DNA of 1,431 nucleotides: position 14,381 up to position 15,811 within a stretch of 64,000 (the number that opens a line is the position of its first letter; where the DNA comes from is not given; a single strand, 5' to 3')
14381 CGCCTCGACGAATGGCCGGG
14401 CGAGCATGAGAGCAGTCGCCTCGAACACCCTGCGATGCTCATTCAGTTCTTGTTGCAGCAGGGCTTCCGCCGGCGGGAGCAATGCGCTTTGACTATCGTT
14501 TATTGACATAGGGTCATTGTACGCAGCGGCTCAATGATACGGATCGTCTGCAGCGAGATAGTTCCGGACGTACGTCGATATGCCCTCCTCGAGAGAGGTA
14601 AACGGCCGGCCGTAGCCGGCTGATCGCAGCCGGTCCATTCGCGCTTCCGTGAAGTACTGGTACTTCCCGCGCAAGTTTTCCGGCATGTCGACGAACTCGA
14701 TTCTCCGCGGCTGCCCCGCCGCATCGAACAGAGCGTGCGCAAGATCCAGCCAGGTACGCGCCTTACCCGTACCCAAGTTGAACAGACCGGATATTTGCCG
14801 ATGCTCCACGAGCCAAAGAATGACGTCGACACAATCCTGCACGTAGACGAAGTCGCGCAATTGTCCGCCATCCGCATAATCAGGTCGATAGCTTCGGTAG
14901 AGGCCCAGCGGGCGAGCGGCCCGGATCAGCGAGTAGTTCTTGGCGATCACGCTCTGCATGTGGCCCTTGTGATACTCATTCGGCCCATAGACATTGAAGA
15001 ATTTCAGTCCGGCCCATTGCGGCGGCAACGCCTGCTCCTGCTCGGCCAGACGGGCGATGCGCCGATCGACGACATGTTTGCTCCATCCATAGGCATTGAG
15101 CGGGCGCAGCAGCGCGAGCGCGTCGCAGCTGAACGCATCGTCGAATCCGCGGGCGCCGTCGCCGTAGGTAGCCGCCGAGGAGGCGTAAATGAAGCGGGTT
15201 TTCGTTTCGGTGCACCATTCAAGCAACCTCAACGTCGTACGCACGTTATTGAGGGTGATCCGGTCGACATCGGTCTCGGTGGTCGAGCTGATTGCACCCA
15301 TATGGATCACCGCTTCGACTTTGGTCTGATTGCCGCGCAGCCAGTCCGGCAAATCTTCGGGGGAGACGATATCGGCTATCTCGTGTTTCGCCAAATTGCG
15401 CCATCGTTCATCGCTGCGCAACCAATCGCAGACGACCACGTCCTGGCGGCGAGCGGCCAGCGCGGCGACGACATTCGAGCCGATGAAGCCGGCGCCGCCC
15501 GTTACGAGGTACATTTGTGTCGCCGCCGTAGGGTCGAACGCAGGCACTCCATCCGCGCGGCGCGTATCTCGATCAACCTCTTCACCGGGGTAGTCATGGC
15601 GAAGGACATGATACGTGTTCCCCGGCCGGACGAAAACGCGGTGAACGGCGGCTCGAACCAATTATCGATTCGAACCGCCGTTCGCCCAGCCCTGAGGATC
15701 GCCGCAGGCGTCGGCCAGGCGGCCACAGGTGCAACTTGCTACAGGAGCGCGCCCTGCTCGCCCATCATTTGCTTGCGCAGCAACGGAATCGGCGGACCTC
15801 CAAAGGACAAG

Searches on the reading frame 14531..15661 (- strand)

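Call 67: search_protein_families(library=pfam, proteins=[window:14531-15661:-], max_evalue=0.0001)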
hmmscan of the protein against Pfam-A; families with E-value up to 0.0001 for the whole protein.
window:14531-15661:- (376 aa): 6 families
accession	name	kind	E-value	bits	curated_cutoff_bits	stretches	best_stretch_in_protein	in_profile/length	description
PF01370.27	Epimerase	-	7.4e-41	140.6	20.9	1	52-297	2-240/240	NAD dependent epimerase/dehydratase family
PF16363.11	GDP_Man_Dehyd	-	2.5e-21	76.9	27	1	52-317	1-268/332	GDP-mannose 4,6 dehydratase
PF01073.25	3Beta_HSD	-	9.4e-12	45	22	1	52-168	1-122/280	3-beta hydroxysteroid dehydrogenase/isomerase family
PF04321.23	RmlD_sub_bind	-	2.3e-11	43.8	27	1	52-203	4-137/287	RmlD substrate binding domain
PF07993.18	NAD_binding_4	-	7.7e-09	35.5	20.1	1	113-206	87-192/258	Male sterility protein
PF02719.21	Polysacc_synt_2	-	2.6e-06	27.3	20.2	0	185-317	132-249/293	Polysaccharide biosynthesis protein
